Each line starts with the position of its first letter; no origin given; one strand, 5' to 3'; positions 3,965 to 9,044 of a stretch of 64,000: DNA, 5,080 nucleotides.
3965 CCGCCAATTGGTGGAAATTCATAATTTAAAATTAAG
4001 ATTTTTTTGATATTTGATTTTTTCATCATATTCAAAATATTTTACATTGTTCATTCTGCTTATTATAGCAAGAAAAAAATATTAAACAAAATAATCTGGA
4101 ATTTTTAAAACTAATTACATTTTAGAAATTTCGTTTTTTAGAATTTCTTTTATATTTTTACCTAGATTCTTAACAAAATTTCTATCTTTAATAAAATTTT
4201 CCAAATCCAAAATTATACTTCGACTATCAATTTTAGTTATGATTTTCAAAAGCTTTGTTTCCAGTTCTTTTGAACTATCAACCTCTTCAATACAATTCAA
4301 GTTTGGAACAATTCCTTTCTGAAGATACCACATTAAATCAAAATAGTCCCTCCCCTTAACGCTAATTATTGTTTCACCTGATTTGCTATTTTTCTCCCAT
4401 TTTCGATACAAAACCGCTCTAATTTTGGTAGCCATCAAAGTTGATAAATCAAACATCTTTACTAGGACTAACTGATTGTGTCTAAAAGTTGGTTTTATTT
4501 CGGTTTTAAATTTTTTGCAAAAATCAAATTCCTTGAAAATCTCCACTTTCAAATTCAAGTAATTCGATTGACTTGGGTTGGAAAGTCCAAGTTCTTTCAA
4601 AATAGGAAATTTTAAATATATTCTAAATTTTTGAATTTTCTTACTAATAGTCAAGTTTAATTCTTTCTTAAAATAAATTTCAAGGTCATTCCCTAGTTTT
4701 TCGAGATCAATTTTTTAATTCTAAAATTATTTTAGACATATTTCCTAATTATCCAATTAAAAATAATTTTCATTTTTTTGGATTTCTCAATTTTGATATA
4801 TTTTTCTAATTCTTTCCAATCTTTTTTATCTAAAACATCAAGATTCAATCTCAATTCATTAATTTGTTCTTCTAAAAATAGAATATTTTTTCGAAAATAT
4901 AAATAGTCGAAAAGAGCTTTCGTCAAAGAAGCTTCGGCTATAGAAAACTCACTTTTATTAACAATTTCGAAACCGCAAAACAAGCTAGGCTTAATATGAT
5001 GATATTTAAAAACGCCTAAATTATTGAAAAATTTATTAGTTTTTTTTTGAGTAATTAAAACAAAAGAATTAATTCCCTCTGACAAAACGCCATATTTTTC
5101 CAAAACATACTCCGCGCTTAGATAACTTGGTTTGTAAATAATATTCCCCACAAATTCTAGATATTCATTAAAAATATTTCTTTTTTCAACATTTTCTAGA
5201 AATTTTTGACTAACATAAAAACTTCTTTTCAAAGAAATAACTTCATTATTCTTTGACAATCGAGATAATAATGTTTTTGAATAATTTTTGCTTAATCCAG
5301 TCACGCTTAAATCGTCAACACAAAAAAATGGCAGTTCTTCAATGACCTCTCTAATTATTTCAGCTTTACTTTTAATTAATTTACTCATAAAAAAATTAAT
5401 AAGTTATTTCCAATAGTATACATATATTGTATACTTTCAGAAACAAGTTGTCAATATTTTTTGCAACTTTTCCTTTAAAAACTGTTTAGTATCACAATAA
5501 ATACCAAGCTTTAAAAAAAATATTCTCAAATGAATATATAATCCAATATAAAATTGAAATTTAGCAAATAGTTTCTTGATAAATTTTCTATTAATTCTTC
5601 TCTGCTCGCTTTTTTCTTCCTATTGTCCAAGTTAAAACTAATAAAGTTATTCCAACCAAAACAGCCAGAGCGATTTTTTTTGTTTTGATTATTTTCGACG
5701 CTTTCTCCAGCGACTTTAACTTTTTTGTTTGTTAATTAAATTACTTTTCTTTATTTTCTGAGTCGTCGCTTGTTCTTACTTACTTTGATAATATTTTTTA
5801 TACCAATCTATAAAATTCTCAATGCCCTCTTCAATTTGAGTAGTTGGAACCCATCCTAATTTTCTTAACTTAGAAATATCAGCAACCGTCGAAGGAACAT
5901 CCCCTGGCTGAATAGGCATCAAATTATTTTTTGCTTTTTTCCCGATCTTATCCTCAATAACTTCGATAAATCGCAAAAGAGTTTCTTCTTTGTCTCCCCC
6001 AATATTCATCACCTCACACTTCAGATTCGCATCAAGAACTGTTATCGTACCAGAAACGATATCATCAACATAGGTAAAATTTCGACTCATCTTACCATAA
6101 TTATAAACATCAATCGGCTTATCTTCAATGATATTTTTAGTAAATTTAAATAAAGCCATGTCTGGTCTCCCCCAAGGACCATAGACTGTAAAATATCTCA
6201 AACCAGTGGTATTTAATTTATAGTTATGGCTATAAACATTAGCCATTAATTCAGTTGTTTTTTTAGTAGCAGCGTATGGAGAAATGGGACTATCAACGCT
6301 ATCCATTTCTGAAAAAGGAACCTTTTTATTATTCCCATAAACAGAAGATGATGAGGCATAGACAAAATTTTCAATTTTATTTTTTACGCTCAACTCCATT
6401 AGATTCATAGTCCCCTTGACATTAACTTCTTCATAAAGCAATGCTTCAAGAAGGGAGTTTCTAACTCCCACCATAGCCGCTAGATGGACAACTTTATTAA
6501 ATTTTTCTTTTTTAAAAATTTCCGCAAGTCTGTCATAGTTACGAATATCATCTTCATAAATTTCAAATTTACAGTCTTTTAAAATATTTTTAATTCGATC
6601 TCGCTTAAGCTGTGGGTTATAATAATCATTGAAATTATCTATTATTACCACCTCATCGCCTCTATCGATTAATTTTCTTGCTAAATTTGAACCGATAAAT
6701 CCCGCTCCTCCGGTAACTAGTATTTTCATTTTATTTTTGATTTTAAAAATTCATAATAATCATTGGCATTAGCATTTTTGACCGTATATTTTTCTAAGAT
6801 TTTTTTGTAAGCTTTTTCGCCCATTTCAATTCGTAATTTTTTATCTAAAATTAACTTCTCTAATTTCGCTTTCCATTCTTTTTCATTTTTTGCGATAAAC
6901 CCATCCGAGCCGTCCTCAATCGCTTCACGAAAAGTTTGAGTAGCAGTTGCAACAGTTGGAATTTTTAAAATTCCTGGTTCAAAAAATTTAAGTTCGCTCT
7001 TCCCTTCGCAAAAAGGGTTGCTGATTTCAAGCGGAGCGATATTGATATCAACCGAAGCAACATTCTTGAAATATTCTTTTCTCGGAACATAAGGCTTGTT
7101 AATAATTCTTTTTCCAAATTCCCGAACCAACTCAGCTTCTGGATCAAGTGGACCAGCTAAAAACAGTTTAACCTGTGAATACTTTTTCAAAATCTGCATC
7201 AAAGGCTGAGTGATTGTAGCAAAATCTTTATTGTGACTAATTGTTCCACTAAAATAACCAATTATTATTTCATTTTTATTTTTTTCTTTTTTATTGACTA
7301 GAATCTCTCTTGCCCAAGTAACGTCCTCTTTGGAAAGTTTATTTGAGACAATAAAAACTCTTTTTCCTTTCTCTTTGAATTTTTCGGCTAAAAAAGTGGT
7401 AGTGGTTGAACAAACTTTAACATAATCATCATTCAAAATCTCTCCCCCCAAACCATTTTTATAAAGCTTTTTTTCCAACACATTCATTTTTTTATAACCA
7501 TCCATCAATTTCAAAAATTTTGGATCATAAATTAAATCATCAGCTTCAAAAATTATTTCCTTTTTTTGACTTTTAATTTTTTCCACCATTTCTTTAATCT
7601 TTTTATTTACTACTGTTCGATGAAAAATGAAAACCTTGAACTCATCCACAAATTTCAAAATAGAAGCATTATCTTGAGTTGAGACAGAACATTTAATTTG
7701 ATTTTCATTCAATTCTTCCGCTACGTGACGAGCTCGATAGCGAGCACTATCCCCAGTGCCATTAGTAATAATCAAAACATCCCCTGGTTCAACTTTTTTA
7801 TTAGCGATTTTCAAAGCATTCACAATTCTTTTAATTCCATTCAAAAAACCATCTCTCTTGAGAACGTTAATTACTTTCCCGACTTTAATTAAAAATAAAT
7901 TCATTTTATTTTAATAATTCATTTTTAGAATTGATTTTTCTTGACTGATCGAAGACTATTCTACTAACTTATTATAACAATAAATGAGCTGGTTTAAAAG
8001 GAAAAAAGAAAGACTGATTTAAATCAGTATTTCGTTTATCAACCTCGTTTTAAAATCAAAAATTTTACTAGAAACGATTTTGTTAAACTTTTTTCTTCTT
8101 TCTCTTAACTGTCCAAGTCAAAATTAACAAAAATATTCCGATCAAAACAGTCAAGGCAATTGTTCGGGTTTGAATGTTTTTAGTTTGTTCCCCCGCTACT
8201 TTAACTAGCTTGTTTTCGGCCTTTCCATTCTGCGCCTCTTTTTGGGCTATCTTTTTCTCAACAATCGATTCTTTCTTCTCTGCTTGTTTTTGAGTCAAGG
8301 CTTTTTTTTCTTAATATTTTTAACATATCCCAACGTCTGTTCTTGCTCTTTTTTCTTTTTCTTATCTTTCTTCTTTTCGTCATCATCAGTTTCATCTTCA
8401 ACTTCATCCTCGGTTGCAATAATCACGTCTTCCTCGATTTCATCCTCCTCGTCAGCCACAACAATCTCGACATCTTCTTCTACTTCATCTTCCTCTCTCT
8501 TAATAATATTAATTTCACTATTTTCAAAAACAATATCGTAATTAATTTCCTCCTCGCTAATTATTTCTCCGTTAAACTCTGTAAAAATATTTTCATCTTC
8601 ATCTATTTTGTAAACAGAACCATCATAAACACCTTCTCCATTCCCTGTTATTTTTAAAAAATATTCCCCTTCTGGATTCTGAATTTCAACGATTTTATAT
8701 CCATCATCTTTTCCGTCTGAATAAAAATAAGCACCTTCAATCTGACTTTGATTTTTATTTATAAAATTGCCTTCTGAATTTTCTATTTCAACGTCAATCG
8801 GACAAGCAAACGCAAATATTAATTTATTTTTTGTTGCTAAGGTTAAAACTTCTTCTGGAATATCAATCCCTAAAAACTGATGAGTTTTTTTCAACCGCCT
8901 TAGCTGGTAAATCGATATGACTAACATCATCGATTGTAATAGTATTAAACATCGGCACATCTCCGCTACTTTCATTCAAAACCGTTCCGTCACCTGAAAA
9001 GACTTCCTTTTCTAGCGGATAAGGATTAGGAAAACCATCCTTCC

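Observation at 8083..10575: About 830-aa secreted beta-helix / lipase-like surface protein broken by two -1 frameshifts, each in a poly-A tract (A7 at 8885-8891, A8 at 8301-8308)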

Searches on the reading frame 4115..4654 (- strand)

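Call 60: search_protein_families(library=pfam, proteins=[window:4115-4654:-], max_evalue=0.001)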
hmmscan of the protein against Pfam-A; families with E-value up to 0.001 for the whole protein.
window:4115-4654:- (179 aa): 1 family
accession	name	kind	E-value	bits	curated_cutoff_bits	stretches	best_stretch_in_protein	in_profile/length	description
PF08843.17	AbiEii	-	7.8e-08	33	22.5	1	50-147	117-195/238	Nucleotidyl transferase AbiEii toxin, Type IV TA system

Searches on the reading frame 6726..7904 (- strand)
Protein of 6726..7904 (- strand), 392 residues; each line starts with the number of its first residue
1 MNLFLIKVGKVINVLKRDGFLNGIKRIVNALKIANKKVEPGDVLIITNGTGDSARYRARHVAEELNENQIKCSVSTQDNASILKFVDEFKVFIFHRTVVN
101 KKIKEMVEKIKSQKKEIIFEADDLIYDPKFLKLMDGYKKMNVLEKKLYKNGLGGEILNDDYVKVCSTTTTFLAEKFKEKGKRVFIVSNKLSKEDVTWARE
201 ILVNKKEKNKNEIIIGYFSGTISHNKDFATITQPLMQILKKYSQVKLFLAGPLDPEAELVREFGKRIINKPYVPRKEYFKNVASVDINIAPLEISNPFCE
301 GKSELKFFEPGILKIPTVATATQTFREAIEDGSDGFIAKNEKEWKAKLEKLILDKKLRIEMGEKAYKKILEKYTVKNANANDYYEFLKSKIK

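Call 28: list_cluster_members(proteins=[P0001, window:8298-8894:-, window:8086-8298:-, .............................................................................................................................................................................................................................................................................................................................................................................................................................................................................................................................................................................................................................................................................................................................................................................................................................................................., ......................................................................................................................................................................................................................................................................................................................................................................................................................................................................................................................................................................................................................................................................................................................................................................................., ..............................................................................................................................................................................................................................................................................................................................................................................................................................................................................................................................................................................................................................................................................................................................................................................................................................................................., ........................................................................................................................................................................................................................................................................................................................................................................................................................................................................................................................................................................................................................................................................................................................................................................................, window:6726-7904:-, window:10591-10998:-, window:37827-38894:-])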
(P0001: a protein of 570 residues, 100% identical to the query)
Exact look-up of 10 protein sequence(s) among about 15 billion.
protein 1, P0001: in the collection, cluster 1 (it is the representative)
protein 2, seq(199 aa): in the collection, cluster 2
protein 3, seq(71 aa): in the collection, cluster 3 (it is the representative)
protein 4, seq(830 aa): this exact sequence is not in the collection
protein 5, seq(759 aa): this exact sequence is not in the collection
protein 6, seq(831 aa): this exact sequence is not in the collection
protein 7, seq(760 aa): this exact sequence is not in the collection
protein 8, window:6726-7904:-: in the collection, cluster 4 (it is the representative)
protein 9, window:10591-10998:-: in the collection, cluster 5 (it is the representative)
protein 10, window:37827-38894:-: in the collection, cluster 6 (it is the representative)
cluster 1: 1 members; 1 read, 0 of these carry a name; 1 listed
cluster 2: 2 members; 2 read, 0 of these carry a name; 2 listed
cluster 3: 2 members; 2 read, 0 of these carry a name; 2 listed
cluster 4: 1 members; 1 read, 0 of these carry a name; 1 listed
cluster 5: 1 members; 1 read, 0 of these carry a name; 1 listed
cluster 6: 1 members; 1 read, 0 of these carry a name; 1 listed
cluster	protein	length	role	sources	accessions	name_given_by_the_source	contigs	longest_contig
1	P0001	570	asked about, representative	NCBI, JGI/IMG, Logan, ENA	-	-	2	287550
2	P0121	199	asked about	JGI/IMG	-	-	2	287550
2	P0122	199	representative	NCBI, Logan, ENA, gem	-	-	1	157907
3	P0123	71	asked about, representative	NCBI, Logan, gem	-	-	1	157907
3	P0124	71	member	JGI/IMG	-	-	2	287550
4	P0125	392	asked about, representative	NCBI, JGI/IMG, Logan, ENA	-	-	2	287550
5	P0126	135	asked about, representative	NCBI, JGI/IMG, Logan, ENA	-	-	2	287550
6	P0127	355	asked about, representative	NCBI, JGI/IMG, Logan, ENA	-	-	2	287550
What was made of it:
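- The four repaired alleles queried (830, 759, 831 and 760 aa) are absent from the 15-billion-protein collection (call 28).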

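Call 53: search_protein_families(library=pfam, proteins=[window:6726-7904:-], max_evalue=0.1)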
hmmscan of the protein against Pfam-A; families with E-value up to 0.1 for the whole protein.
window:6726-7904:- (392 aa): 5 families
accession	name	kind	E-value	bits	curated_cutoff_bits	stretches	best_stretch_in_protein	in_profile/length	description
PF00534.26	Glycos_transf_1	-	2.2e-09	37.5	26.4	1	202-367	5-171/172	Glycosyl transferases group 1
PF13692.12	Glyco_trans_1_4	-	2.3e-09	38.1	27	1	218-353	6-141/142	Glycosyl transferases group 1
PF13524.12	Glyco_trans_1_2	-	5.7e-07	30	25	1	245-377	15-137/144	Glycosyl transferase-like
PF13344.12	Hydrolase_6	-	0.0034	17.9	27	0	174-193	24-43/101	Haloacid dehalogenase-like hydrolase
PF19842.5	YqeC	-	0.029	15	27.6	0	69-122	42-99/145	YqeC protein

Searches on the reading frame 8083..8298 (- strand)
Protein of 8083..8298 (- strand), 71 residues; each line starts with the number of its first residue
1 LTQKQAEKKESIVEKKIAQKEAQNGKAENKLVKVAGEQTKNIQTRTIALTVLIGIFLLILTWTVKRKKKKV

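Call 53: search_protein_families(library=pfam, proteins=[window:8083-8298:-], max_evalue=0.1)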
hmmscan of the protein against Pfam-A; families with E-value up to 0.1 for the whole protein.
window:8083-8298:- (71 aa): 1 family
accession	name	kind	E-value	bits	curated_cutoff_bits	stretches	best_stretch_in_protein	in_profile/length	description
PF11882.13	DUF3402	-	0.041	13.6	25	1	5-62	127-180/454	Domain of unknown function (DUF3402)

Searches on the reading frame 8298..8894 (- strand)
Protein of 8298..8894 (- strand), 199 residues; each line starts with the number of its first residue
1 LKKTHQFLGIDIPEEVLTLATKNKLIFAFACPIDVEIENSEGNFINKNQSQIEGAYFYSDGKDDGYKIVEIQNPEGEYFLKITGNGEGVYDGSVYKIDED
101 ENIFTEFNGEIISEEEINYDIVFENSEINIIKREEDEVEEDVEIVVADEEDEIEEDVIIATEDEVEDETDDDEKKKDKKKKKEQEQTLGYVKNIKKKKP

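Call 54: find_encoding_contigs(protein=P0122, flank=1000, max_places=10)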
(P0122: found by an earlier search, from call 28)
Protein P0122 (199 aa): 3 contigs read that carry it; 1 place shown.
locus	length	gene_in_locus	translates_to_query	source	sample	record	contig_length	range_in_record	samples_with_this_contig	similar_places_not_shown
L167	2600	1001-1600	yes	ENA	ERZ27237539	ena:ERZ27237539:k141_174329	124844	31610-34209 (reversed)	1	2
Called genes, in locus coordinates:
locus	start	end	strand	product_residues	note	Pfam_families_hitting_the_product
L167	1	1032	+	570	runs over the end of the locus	PF00561:Abhydrolase_1 (weak), PF07819:PGAP1 (faint), PF02450:LCAT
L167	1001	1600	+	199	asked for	-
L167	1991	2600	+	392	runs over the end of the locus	PF00534:Glycos_transf_1, PF13692:Glyco_trans_1_4, PF13524:Glyco_trans_1_2 (weak)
